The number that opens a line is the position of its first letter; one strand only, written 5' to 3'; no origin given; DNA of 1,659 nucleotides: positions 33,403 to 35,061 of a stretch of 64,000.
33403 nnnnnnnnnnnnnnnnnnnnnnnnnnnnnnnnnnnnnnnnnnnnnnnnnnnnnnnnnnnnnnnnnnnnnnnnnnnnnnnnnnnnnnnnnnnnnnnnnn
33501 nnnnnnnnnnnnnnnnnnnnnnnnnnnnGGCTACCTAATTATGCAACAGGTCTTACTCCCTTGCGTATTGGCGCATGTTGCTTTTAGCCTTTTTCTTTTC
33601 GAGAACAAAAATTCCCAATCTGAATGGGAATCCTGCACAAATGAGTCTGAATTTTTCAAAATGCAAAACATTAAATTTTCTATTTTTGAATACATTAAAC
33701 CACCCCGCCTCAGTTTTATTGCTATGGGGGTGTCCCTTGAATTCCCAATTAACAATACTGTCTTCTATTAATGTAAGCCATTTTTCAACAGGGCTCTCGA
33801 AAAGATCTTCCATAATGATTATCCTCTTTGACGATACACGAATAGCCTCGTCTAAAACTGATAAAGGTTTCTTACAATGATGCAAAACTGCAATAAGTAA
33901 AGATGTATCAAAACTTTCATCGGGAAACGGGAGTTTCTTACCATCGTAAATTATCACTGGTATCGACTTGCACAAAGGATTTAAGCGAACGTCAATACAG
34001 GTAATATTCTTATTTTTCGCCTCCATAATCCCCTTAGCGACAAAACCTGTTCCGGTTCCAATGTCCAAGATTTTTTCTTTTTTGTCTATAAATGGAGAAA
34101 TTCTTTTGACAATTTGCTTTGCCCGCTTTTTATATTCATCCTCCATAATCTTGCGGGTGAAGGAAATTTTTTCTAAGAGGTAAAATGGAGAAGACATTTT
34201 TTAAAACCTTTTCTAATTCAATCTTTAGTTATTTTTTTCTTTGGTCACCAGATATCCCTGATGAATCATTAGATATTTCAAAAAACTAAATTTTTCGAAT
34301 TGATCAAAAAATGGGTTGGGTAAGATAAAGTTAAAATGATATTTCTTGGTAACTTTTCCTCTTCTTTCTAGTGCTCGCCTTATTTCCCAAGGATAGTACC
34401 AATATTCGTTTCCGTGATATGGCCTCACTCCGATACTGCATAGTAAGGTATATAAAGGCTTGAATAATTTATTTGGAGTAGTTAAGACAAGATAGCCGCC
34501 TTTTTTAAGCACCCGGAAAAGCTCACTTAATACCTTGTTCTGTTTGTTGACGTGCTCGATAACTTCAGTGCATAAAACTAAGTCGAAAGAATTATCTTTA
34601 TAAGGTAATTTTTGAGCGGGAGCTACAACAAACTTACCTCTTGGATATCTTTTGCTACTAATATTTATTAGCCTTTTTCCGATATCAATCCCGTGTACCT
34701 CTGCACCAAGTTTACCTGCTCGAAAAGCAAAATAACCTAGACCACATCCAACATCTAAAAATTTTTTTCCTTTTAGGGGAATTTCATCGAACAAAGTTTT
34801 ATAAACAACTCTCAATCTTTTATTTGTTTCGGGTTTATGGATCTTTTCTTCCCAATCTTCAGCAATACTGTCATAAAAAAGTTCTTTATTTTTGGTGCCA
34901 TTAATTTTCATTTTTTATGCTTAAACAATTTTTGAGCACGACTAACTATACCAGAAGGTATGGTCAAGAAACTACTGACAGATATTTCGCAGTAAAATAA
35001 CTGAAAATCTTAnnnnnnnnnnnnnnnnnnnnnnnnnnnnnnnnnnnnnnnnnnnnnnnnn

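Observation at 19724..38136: Six class-I SAM-dependent methyltransferases in one glycan locus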

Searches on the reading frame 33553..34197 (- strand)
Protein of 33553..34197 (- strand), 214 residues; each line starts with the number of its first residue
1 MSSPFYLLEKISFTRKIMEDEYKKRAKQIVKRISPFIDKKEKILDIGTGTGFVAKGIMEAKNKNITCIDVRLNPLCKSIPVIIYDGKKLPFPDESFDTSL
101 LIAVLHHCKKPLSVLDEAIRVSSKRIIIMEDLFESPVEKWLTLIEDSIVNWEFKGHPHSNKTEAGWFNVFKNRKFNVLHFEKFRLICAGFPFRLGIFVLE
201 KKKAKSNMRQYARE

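Call 4: search_protein_families(library=pfam, proteins=[window:33553-34197:-], max_evalue=0.01)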
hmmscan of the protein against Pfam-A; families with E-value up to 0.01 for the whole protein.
window:33553-34197:- (214 aa): 7 families
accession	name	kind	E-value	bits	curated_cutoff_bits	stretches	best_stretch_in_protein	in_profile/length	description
PF08241.18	Methyltransf_11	-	2.2e-12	47.9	21.2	1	44-121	1-86/95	Methyltransferase domain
PF13489.12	Methyltransf_23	-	1.5e-09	38.2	27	1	22-144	5-132/164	Methyltransferase domain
PF13649.12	Methyltransf_25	-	1.7e-08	35.4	27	1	43-121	1-92/97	Methyltransferase domain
PF13847.12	Methyltransf_31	-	1.1e-07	32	27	1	86-134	63-113/145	Methyltransferase domain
PF07021.18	MetW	-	2.8e-06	27.6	21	1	32-129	6-109/193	Methionine biosynthesis protein MetW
PF08242.18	Methyltransf_12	-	2e-05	25.7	30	1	44-119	1-89/98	Methyltransferase domain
PF00398.26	RrnaAD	-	0.0036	16.9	24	1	13-71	8-61/263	Ribosomal RNA adenine dimethylase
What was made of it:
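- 33553..34197 (-): MT3, class-I SAM methyltransferase, directly upstream of GTC-A (31945). PF08241 at 2.2e-12 (call 4).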

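Call 13: search_protein_families(library=ncbifam, proteins=[window:33553-34197:-], max_evalue=0.01)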
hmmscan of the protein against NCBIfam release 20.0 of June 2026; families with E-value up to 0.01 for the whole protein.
window:33553-34197:- (214 aa): 19 families
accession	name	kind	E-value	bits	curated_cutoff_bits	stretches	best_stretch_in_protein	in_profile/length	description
NF045667.1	MTase_DVU1556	equivalog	8.8e-10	38.4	155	1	38-182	21-167/213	DVU_1556 family methyltransferase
TIGR02081.1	metW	equivalog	6.9e-08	32.3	189.5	1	31-128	5-108/194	methionine biosynthesis protein MetW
NF041255.1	mycofact_MftM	equivalog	1.5e-07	31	200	1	73-128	182-239/289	mycofactocin oligosaccharide methyltransferase MftM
TIGR01934.1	MenG_MenH_UbiE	subfamily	2.1e-07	30.5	158.35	1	28-130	30-143/223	ubiquinone/menaquinone biosynthesis methyltransferase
TIGR02072.1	BioC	equivalog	4.5e-07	29.9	184.95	1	26-127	20-130/244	malonyl-ACP O-methyltransferase BioC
NF004452.0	PRK05785.1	equivalog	8.2e-07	28.7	207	1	25-128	37-144/228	hypothetical protein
NF001241.0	PRK00216.1-2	equivalog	8e-05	22.4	327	1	37-130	49-149/231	demethylmenaquinone methyltransferase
NF043040.1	corrin_prot_MT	hypoth_equivalog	0.00021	20.8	180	1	25-70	26-71/216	corrinoid protein-associated methyltransferase CpaM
TIGR00452.1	TIGR00452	equivalog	0.00027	19.8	275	1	30-117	106-206/316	tRNA 5-methoxyuridine(34)/uridine 5-oxyacetic acid(34) synthase CmoB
NF011650.0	PRK15068.1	equivalog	0.00028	19.9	209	1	30-117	111-212/324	tRNA 5-methoxyuridine(34)/uridine 5-oxyacetic acid(34) synthase CmoB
NF011527.0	PRK14968.1-1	equivalog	0.00031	20.5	242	1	37-76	32-69/192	putative methyltransferase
NF011529.0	PRK14968.1-3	equivalog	0.0007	19.1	162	1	38-71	33-65/198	putative methyltransferase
TIGR03534.1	RF_mod_PrmC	equivalog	0.00087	18.8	199.1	1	28-71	75-121/253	peptide chain release factor N(5)-glutamine methyltransferase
NF001242.0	PRK00216.1-3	equivalog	0.0014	18.1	351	0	27-68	58-99/258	bifunctional demethylmenaquinone methyltransferase/2-methoxy-6-polyprenyl-1,4-benzoquinol methylase UbiE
TIGR01983.1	UbiG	equivalog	0.0014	18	102.95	1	11-72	30-81/228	bifunctional 2-polyprenyl-6-hydroxyphenol methylase/3-demethylubiquinol 3-O-methyltransferase UbiG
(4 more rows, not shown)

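Call 16: search_solved_structures(query=window:33553-34197:-, max_evalue=0.01)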
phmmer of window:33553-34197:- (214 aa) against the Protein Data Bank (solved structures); distinct sequences matched with E-value up to 0.01: 4.
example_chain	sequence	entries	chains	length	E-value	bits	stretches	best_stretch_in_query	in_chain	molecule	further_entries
3dh0_A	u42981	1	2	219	0.0028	20.7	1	42-123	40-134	SAM dependent methyltransferase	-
1vl5_A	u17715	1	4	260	0.0051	19.8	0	39-126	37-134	unknown conserved protein BH2331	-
3i9f_A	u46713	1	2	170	0.0064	19.5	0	36-130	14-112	Putative type 11 methyltransferase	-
2gs9_A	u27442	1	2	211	0.0067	19.4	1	37-124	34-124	Hypothetical protein TT1324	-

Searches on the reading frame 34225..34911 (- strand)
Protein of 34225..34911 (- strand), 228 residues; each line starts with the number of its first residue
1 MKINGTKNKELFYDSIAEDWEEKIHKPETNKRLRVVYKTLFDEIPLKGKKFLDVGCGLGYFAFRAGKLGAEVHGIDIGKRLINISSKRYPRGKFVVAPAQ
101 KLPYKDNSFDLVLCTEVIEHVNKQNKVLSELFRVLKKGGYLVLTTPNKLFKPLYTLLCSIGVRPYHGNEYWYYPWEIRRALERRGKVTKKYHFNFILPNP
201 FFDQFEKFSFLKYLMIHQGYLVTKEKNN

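Call 4: search_protein_families(library=pfam, proteins=[window:34225-34911:-], max_evalue=0.01)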
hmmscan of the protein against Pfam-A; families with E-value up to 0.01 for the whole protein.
window:34225-34911:- (228 aa): 16 families
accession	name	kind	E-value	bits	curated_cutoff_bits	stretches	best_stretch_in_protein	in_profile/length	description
PF08241.18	Methyltransf_11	-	9.7e-27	93.9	21.2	1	52-143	1-95/95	Methyltransferase domain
PF13847.12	Methyltransf_31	-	1.5e-23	83.5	27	1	47-149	3-118/145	Methyltransferase domain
PF13649.12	Methyltransf_25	-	1.8e-20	73.8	27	1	52-139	2-97/97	Methyltransferase domain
PF13489.12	Methyltransf_23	-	1e-18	68.1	27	1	38-184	14-157/164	Methyltransferase domain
PF08242.18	Methyltransf_12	-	3.9e-16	60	30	1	52-141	1-98/98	Methyltransferase domain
PF01209.24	Ubie_methyltran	-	1.6e-13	51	20.1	1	45-145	45-153/233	ubiE/COQ5 methyltransferase family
PF03141.22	Methyltransf_29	-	1.3e-07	31.1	23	1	49-146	119-220/506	Putative S-adenosyl-L-methionine-dependent methyltransferase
PF08003.17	Methyltransf_9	-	2.7e-07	30.3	23.8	1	43-145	110-219/315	Protein of unknown function (DUF1698)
PF02353.26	CMAS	-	3.9e-07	30.1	27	1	40-145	54-166/273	Mycolic acid cyclopropane synthetase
PF07021.18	MetW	-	1.2e-05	25.5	21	1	47-148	13-112/193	Methionine biosynthesis protein MetW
PF06325.19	PrmA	-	6.8e-05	22.9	22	1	41-143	155-258/296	Ribosomal protein L11 methyltransferase (PrmA)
PF20922.3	Anamorsin_N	-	0.00018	21.7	27.1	1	102-146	45-90/163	Anamorsin, N-terminal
PF05175.20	MTS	-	0.00028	21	23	1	42-144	25-139/170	Methyltransferase small domain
PF05219.18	DREV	-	0.0016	18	26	1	46-143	93-186/265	DREV methyltransferase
PF05148.21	Methyltransf_8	-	0.0023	18.3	27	1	52-143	77-156/219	Hypothetical methyltransferase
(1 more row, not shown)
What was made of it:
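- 34225..34911 (-): MT4, class-I SAM methyltransferase. PF08241 at 9.7e-27 (call 4).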

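Call 13: search_protein_families(library=ncbifam, proteins=[window:34225-34911:-], max_evalue=0.01)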
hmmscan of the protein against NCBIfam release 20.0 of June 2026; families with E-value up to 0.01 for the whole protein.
window:34225-34911:- (228 aa): 51 families (the best 25 are shown)
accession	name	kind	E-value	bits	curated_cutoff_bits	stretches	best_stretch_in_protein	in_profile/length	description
TIGR01983.1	UbiG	equivalog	1.4e-19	70.3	102.95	1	42-153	44-161/228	bifunctional 2-polyprenyl-6-hydroxyphenol methylase/3-demethylubiquinol 3-O-methyltransferase UbiG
NF045667.1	MTase_DVU1556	equivalog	7.2e-19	68.1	155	1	47-144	22-120/213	DVU_1556 family methyltransferase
TIGR01934.1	MenG_MenH_UbiE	subfamily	7.2e-18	64.7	158.35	1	47-144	39-142/223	ubiquinone/menaquinone biosynthesis methyltransferase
NF008300.0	PRK11088.1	equivalog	1.6e-16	60.6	303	1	36-148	74-184/272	23S rRNA (guanine(745)-N(1))-methyltransferase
NF043040.1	corrin_prot_MT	hypoth_equivalog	4.7e-15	55.6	180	1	29-144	23-148/216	corrinoid protein-associated methyltransferase CpaM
TIGR02072.1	BioC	equivalog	2.5e-14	53.7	184.95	1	46-147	33-136/244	malonyl-ACP O-methyltransferase BioC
TIGR04345.1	ovoA_Cterm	equivalog_domain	8.5e-14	51.6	170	2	91-147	117-173/242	putative 4-mercaptohistidine N1-methyltransferase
NF001244.0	PRK00216.1-5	equivalog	3.6e-13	49.3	216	1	47-143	48-153/236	bifunctional demethylmenaquinone methyltransferase/2-methoxy-6-polyprenyl-1,4-benzoquinol methylase UbiE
NF047649.1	MTase_UXPK_star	exception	5.9e-13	48.5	460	1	48-144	78-182/283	methyltransferase/UXPK-star double selenoprotein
NF001241.0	PRK00216.1-2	equivalog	6e-13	49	327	1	47-145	51-149/231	demethylmenaquinone methyltransferase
TIGR02021.1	BchM-ChlM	equivalog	6.3e-13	48.6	158.9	1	37-141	45-153/218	magnesium protoporphyrin IX methyltransferase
NF045823.1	PthPhpthDimycoMt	equivalog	9.2e-13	47.9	300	1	34-143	53-166/256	phthiotriol/phenolphthiotriol dimycocerosates methyltransferase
NF011650.0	PRK15068.1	equivalog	2.6e-12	46.3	209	1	36-145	110-227/324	tRNA 5-methoxyuridine(34)/uridine 5-oxyacetic acid(34) synthase CmoB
NF045825.1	FAmtase_mtf2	equivalog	5.1e-12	45.5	400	1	34-144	45-159/248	fatty-acid O-methyltransferase Mtf2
NF041537.1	ArsM_AhpD_UU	exception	8.5e-12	44.5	510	1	47-144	76-181/345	arsenite methyltransferase/AhpD domain selenoprotein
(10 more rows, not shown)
